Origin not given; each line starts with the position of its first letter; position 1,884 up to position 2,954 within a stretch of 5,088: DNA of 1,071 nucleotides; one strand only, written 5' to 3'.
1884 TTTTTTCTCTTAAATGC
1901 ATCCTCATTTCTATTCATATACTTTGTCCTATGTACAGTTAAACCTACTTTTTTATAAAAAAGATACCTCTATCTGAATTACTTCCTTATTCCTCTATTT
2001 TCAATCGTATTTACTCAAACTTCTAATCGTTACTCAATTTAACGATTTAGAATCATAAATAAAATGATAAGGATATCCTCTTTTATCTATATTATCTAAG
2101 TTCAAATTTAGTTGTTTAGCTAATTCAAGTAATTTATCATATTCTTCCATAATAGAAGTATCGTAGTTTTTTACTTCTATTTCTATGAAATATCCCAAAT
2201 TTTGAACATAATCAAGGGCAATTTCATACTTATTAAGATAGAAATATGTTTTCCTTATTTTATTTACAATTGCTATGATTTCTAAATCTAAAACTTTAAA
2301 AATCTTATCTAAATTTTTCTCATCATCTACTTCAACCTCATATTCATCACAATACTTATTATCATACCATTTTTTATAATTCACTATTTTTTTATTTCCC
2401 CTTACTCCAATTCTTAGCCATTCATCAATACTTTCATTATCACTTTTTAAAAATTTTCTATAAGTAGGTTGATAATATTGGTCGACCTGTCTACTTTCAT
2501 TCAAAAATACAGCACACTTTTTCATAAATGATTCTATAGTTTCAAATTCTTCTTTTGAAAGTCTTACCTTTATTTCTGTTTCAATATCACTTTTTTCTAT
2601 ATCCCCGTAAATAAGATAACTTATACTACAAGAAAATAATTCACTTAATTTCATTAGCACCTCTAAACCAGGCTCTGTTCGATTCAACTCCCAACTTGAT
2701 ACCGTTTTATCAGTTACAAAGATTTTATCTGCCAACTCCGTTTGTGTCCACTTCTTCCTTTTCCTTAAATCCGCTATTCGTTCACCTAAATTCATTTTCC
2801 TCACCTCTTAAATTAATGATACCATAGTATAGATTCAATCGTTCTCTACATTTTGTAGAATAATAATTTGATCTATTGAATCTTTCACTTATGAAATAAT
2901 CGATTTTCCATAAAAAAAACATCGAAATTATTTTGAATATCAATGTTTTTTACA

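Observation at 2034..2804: XRE helix-turn-helix fused to an apparently catalytically intact CYTH domain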

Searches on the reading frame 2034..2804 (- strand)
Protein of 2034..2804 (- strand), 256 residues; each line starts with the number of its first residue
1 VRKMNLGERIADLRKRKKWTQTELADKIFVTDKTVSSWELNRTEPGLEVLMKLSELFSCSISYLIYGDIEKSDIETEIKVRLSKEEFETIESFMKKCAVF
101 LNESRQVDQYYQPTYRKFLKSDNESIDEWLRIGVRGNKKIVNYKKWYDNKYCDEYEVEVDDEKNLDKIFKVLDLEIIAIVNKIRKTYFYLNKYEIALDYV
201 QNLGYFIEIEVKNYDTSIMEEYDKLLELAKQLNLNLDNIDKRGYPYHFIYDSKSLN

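Call 3: search_protein_families(library=pfam, proteins=[window:2034-2804:-], max_evalue=0.1)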
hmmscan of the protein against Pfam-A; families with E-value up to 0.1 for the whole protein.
window:2034-2804:- (256 aa): 7 families
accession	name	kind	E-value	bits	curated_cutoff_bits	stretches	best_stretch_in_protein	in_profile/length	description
PF01928.26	CYTH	-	1.4e-17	64.6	23.2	1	74-244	2-179/179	CYTH domain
PF01381.28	HTH_3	-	6.3e-14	52.2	23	1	10-64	1-55/55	Helix-turn-helix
PF12844.13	HTH_19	-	3.2e-08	33.8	30.2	1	7-65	1-59/64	Helix-turn-helix domain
PF13443.12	HTH_26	-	0.00011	22.8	22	1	10-62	2-55/63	Cro/C1-type HTH DNA-binding domain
PF13560.12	HTH_31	-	0.00015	22.4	27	1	6-55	2-52/64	Helix-turn-helix domain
PF07022.19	Phage_CI_repr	-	0.0028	18.4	22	1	20-68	14-61/65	Bacteriophage CI repressor helix-turn-helix domain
PF13744.12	HTH_37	-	0.025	14.8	27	0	3-36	16-49/80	Helix-turn-helix domain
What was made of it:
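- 2613..2777 (-): XRE/Cro-C1 type helix-turn-helix domain (residues 7-61). The recognition helix DKT(V/I)SSWE is nearly invariant in the family. Pfam HTH_3 at 6e-14 (call 3).
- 2586..2612 (-): Short linker (residues 62-70, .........) between the HTH and the first tunnel strand. Domain limits (call 3).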

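Call 4: search_protein_families(library=ncbifam, proteins=[window:2034-2804:-], max_evalue=0.1)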
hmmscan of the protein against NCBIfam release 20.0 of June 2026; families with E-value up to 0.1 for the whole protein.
window:2034-2804:- (256 aa): 14 families
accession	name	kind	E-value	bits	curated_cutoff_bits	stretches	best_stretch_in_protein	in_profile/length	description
TIGR00318.1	cyaB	equivalog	8.1e-19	68.1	57.95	1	74-244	2-168/174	class IV adenylate cyclase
NF007257.0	PRK09706.1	subfamily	5.6e-15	55.3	101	1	1-94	1-97/135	transcriptional repressor DicA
NF041951.1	phage_RstR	subfamily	4.1e-14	52.8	80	1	4-83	1-79/108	RstR family transcriptional repressor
NF052239.1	antitox_spr1629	equivalog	8.4e-10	38.3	335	1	4-80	1-80/377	spr1629 family repressor/antitoxin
NF047948.1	male_kill_WMK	equivalog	1.3e-07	31.4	300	1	4-106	161-263/300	WO male-killing family protein Wmk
TIGR03070.1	couple_hipB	subfamily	2.8e-07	30.4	71.65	1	5-57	2-54/58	type II toxin-antitoxin system Y4mF family antitoxin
NF007271.0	PRK09726.1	equivalog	2.7e-06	27.3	79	1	6-55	13-62/88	type II toxin-antitoxin system antitoxin HipB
NF003162.0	PRK04140.1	equivalog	3e-06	26.5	263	1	7-71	128-190/317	transcriptional regulator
NF007408.0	PRK09943.1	equivalog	3.5e-05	23.4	211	1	4-73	6-74/185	HTH-type transcriptional regulator PuuR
TIGR00270.2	TIGR00270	equivalog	0.00016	21.5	110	1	7-58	77-128/159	multiprotein bridging factor aMBF1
TIGR03830.1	CxxCG_CxxCG_HTH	subfamily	0.00055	19.7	61.8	1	6-46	66-106/127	type II TA system antitoxin MqsA family protein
NF047542.1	telomere_Tap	equivalog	0.0057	15.4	600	1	12-46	24-58/695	telomere-associated protein Tap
NF006015.0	PRK08154.1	subfamily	0.018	14.2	204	1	5-92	30-117/314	anaerobic benzoate catabolism transcriptional regulator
NF058600.1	TransRegSco1979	equivalog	0.031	13.3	350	1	3-53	6-56/280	Sco1979 family transcriptional regulator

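Call 5: search_protein_families(library=padloc, proteins=[window:2034-2804:-], max_evalue=0.1)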
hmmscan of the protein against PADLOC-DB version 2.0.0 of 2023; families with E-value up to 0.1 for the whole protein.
window:2034-2804:- (256 aa): 15 families
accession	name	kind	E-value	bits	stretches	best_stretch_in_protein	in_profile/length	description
PDLC02926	HTH_VI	-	4.6e-11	40.8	1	5-85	1-83/92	-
PDLC03954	RmrA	-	1.6e-10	38.4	1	7-76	12-80/380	-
PDLC03945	RmrA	-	6.5e-10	36.7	1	4-102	1-99/394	-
PDLC03949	RmrA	-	9.2e-09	32.6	1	8-73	5-70/363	-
PDLC03951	RmrA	-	1.5e-08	32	1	7-69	10-71/400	-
PDLC03947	RmrA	-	1.8e-08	31.6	1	4-74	10-79/383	-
PDLC03952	RmrA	-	4e-08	30.5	1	7-71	24-88/395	-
PDLC03944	RmrA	-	4.6e-07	27.2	1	7-67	8-68/384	-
PDLC04142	capH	-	1e-06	27.7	1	2-76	3-74/103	capH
PDLC03948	RmrA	-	1.7e-05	21.9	1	7-70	10-73/397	-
PDLC03946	RmrA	-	7.1e-05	19.7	1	8-75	5-72/357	-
PDLC03955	RmrA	-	0.00022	18.6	1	9-63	24-78/371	-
PDLC03956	RmrA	-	0.0013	15.9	1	7-65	10-69/399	-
PDLC04775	PDC-M69A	-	0.0077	14.7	1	5-65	7-67/113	-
PDLC04760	PDC-M64C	-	0.07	11.5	1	3-58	24-79/93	-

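Call 6: find_homologous_proteins(query=window:2034-2804:-)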
Query window:2034-2804:- (256 aa): 480 proteins with E <= 0.001 among 1112 candidates; the best 120 are listed.
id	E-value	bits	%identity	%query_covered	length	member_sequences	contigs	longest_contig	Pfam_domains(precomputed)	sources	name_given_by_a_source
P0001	1.0e-150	518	94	99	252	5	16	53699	PF12844.14,PF01928.27,PF01381.29,PF13443.13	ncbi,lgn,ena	-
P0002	6.5e-133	460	82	98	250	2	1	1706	PF12844.14,PF01928.27,PF01381.29,PF13443.13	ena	-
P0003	3.8e-130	451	81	98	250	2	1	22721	PF12844.14,PF01928.27,PF01381.29,PF13560.13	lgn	-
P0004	4.2e-127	441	80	98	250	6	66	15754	PF12844.14,PF01928.27,PF01381.29,PF13560.13,PF13443.13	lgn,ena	-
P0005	1.7e-126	439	79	98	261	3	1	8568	PF12844.14,PF01928.27,PF01381.29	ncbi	-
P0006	5.4e-125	434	77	98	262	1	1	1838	PF12844.14,PF01928.27,PF01381.29,PF13443.13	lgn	-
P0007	2.2e-124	432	74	99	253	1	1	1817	PF12844.14,PF01928.27,PF01381.29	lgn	-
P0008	3.0e-124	431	78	98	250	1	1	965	PF12844.14,PF01928.27,PF01381.29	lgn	-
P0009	2.7e-121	422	76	98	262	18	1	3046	PF12844.14,PF01928.27,PF01381.29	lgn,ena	-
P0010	1.5e-120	419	75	98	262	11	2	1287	PF12844.14,PF01928.27,PF01381.29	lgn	-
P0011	8.7e-120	417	74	96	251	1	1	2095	PF12844.14,PF01928.27,PF01381.29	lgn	-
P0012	1.9e-119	416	74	98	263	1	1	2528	PF12844.14,PF01928.27,PF01381.29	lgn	-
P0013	2.7e-119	415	75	98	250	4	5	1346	PF12844.14,PF01928.27,PF01381.29,PF13560.13,PF13443.13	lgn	-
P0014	3.8e-119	415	75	98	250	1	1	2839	PF12844.14,PF01928.27,PF01381.29,PF13560.13,PF13443.13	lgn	-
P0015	5.0e-119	414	75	98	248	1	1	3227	PF12844.14,PF01928.27,PF01381.29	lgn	-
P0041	1.1e-110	387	71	96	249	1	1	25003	PF12844.14,PF01928.27,PF01381.29,PF07022.20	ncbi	-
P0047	5.5e-109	381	68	96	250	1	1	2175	PF12844.14,PF01928.27,PF01381.29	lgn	-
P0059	7.9e-108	378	69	96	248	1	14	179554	PF12844.14,PF01928.27,PF01381.29,PF07022.20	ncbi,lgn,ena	-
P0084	2.6e-104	366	67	97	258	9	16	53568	PF12844.14,PF01928.27,PF01381.29,PF07022.20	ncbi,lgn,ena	-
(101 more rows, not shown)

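Call 7: search_solved_structures(query=window:2034-2804:-, max_evalue=1, show_alignments=3)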
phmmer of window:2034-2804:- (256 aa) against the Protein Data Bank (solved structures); distinct sequences matched with E-value up to 1: 37.
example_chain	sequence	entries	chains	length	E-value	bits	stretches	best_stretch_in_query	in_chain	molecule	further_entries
7ns8_A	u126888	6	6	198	6.8e-14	55.1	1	73-214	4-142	Triphosphate tunnel metalloenzyme Saci_0718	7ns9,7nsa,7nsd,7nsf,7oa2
1adr_A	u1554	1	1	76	1.5e-09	40.9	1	4-74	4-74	P22 C2 REPRESSOR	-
2een_A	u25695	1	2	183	2.4e-08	37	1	79-245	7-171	Hypothetical protein PH1819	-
2r1j_L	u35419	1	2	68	3.2e-08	36.6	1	4-68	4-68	Repressor protein C2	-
3jxb_C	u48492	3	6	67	4.5e-08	36.1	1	6-68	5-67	Repressor protein C2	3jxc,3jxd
7t8i_A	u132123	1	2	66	1.4e-07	34.5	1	4-65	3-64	Phage element (ICEBs1)transcriptional regulator (Xre family)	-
9sf2_A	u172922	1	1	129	1.6e-07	34.3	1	5-104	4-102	Transcriptional regulator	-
2aca_A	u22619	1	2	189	2.3e-05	27.2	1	151-244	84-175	putative adenylate cyclase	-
1yem_A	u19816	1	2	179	4.7e-05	26.2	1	76-244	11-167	Conserved hypothetical protein Pfu-838710-001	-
2dc4_A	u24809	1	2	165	7.3e-05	25.6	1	106-243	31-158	165aa long hypothetical protein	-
9k3w_A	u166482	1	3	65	9.9e-05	25.1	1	9-63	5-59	Transcriptional regulator, PbsX family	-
3bs3_A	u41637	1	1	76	0.00018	24.3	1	9-69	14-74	Putative DNA-binding protein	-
1b0n_A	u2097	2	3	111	0.00046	22.9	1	6-82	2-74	PROTEIN (SINR PROTEIN) | HTH-TYPE TRANSCRIPTIONAL REGULATOR SINR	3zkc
5tn0_A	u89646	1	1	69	0.00051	22.8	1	6-65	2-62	HTH-type transcriptional regulator SinR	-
3qq6_A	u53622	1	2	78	0.00051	22.8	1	6-65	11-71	HTH-type transcriptional regulator sinR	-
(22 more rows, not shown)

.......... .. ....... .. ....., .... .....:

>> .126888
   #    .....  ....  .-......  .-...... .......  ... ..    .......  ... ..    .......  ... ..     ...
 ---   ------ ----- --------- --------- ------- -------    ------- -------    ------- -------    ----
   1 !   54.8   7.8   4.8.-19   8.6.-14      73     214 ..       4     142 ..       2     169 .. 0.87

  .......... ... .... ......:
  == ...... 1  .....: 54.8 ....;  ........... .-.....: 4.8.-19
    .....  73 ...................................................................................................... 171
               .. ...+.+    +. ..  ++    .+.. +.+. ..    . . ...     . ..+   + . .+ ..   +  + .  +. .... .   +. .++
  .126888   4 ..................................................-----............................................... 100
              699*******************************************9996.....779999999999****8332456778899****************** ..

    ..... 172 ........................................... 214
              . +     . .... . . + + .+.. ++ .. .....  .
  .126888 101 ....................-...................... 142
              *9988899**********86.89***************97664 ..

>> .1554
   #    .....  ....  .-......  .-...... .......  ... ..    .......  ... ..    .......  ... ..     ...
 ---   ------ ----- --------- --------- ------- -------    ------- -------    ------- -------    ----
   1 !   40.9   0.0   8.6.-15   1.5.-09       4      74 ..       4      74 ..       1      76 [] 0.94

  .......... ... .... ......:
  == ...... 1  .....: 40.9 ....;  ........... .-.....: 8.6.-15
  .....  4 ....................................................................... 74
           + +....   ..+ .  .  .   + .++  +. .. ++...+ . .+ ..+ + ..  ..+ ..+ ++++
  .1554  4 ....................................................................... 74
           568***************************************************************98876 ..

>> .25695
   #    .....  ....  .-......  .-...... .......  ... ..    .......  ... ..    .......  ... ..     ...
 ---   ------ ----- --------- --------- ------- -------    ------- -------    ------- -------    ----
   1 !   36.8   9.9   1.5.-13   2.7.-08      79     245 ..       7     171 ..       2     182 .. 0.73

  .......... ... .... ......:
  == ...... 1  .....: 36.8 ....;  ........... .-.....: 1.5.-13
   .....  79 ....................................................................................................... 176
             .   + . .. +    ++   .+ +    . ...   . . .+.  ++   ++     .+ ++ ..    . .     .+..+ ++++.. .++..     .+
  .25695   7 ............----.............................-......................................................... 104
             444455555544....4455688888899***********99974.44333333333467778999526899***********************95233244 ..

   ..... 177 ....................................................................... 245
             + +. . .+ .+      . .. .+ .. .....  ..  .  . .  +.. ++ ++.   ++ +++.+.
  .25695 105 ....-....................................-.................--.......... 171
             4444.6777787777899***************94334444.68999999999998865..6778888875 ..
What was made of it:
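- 2613..2777 (-): Closest solved sequence is the P22 C2 repressor at 1.5e-9 (call 7).
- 2073..2585 (-): CYTH / triphosphate tunnel metalloenzyme domain (residues 71-241). Pfam CYTH covering 2-179 of 179, E 1.4e-17 (call 3). phmmer to SaTTM 7ns8 at 7e-14 (call 7).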

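Call 8: find_encoding_contigs(protein=window:2034-2804:-, flank=10000, max_places=8)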
Protein window:2034-2804:- (256 aa): no gene with exactly this product is on record in the collection.

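Call 9: find_encoding_contigs(protein=window:2034-2795:-, flank=10000, max_places=8)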
Protein window:2034-2795:- (253 aa): 22 contigs read that carry it; 7 places shown.
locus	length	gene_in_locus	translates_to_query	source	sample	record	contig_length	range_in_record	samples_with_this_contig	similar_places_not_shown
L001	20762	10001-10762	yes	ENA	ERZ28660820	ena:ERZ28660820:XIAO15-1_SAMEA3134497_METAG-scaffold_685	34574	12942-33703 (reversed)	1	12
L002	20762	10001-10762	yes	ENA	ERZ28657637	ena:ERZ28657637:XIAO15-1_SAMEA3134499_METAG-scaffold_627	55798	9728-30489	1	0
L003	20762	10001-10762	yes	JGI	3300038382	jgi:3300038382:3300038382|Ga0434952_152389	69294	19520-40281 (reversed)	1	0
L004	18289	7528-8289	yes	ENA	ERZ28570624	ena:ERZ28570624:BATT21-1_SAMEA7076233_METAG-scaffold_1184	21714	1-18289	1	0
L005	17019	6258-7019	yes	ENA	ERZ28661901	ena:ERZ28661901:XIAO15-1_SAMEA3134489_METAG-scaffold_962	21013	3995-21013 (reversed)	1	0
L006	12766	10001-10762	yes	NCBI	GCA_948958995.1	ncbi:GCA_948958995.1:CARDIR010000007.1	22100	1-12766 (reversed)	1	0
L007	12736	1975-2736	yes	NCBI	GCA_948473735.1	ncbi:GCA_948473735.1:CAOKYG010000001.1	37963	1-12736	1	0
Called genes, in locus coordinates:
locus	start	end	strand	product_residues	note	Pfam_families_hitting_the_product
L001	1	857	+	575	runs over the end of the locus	?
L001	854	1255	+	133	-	-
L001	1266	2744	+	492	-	PF13203:DUF2201_N, PF09967:DUF2201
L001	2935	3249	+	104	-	-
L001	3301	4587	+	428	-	PF00512:HisKA, PF02518:HATPase_c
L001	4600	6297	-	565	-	PF00753:Lactamase_B, PF23023:Anti-Pycsar_Apyc1 (weak), PF12706:Lactamase_B_2 (weak), PF22505:RNase_J_b_CASP, PF07521:RMMBL, PF17770:RNase_J_C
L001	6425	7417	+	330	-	PF13614:AAA_31 (faint), PF02881:SRP54_N, PF06414:Zeta_toxin (faint), PF25199:nSTAND_NTPase5 (faint), PF13604:AAA_30 (weak), PF00448:SRP54, PF09848:SLFN-g3_helicase (weak), PF13207:AAA_17 (weak), +1 more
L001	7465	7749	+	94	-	PF04297:UPF0122, PF04545:Sigma70_r4 (weak)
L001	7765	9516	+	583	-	PF01935:DUF87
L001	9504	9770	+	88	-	-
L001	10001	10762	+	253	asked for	PF01381:HTH_3, PF12844:HTH_19, PF01928:CYTH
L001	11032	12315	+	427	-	PF13218:DUF4026_N, PF22789:DUF4026_C, PF10077:DUF2314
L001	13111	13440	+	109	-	-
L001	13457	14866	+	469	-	-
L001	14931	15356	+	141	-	PF04138:GtrA_DPMS_TM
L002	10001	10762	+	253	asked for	PF01381:HTH_3, PF12844:HTH_19, PF01928:CYTH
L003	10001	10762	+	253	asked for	PF01381:HTH_3, PF12844:HTH_19, PF01928:CYTH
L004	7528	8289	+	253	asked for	PF01381:HTH_3, PF12844:HTH_19, PF01928:CYTH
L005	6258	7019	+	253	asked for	PF01381:HTH_3, PF12844:HTH_19, PF01928:CYTH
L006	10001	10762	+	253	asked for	PF01381:HTH_3, PF12844:HTH_19, PF01928:CYTH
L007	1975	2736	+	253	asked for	PF01381:HTH_3, PF12844:HTH_19, PF01928:CYTH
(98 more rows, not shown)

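Call 15: find_related_loci(query=A1, collection=genome_contigs, flank=8000)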
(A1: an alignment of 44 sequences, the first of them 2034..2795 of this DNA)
Query A1 (253 aa) in genome_contigs; peptide patterns used: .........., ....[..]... (x = any residue, [..] = any of these).
263 stretches matched a pattern; 186 encode a relative of the query (tblastn E <= 1e-3); the best 80 are kept; 80 distinct loci.
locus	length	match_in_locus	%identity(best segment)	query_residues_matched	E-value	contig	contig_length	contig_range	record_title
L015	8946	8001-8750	79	1-250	6e-133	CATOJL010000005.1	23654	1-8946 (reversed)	MAG TPA_asm: uncultured Bacilli bacterium isolate MGG29184_1680015487 genome assembly, contig: SRR9205167_1807, whole ge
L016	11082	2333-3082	76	1-250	6e-128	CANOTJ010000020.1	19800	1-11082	MAG TPA_asm: uncultured Tenericutes bacterium isolate SRR15604499_bin.21_metawrap_v1.3_MAG genome assembly, contig: NODE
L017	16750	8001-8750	75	1-250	5e-127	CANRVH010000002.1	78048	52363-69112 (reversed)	MAG TPA_asm: uncultured Clostridia bacterium isolate SRR15730529_bin.44_metawrap_v1.3_MAG genome assembly, contig: NODE.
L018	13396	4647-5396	76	1-250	8e-126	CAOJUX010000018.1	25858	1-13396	MAG TPA_asm: uncultured Erysipelotrichaceae bacterium isolate SRR17684644_bin.2_metawrap_v1.3_MAG genome assembly, conti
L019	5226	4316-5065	76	1-250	5e-126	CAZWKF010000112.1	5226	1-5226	MAG TPA_asm: uncultured Muribaculaceae bacterium isolate SRP287540_co2_425 genome assembly, contig: NODE_17546_length_52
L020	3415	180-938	71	1-253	3e-126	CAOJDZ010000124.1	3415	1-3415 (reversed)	MAG TPA_asm: uncultured Clostridia bacterium isolate SRR15604485_bin.17_metawrap_v1.3_MAG genome assembly, contig: NODE.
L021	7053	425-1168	69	1-248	3e-115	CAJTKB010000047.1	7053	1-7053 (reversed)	MAG TPA_asm: uncultured Bacilli bacterium isolate MGBC103219 genome assembly, contig: MGBC103219.47, whole genome shotgu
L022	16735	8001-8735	69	1-247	1e-113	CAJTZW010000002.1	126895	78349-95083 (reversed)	MAG TPA_asm: uncultured Bacilli bacterium isolate MGBC122606 genome assembly, contig: MGBC122606.2, whole genome shotgun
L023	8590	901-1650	67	1-250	6e-112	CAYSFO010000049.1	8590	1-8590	MAG TPA_asm: uncultured Muribaculaceae bacterium isolate SRP199465_co1_282 genome assembly, contig: NODE_23753_length_85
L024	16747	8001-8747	66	1-250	7e-111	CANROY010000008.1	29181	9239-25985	MAG: uncultured Bacilli bacterium isolate Lapin-018__bin67 genome assembly, contig: Lapin-018__NODE_1274_length_29181_co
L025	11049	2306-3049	68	1-248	7e-111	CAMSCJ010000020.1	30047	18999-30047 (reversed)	MAG TPA_asm: uncultured Tenericutes bacterium isolate ERR9465718_bin.35_metawrap_v1.3_MAG genome assembly, contig: NODE.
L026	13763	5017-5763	67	1-250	3e-110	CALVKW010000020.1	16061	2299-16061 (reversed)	MAG: uncultured Bacilli bacterium isolate BRZ_E__bin81 genome assembly, contig: BRZ_E__NODE_8259_length_16061_cov_4.5930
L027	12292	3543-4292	64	1-251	1e-108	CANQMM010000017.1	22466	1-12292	MAG: uncultured Bacilli bacterium isolate Lapin-013__bin24 genome assembly, contig: Lapin-013__NODE_1377_length_22466_co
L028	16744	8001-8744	68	1-248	1e-108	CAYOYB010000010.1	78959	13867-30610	MAG TPA_asm: uncultured Muribaculaceae bacterium isolate SRP199465_co1_408 genome assembly, contig: NODE_508_length_7895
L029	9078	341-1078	66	1-247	1e-108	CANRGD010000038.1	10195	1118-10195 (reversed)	MAG: uncultured Bacilli bacterium isolate Lapin-022__bin68 genome assembly, contig: Lapin-022__NODE_6681_length_10195_co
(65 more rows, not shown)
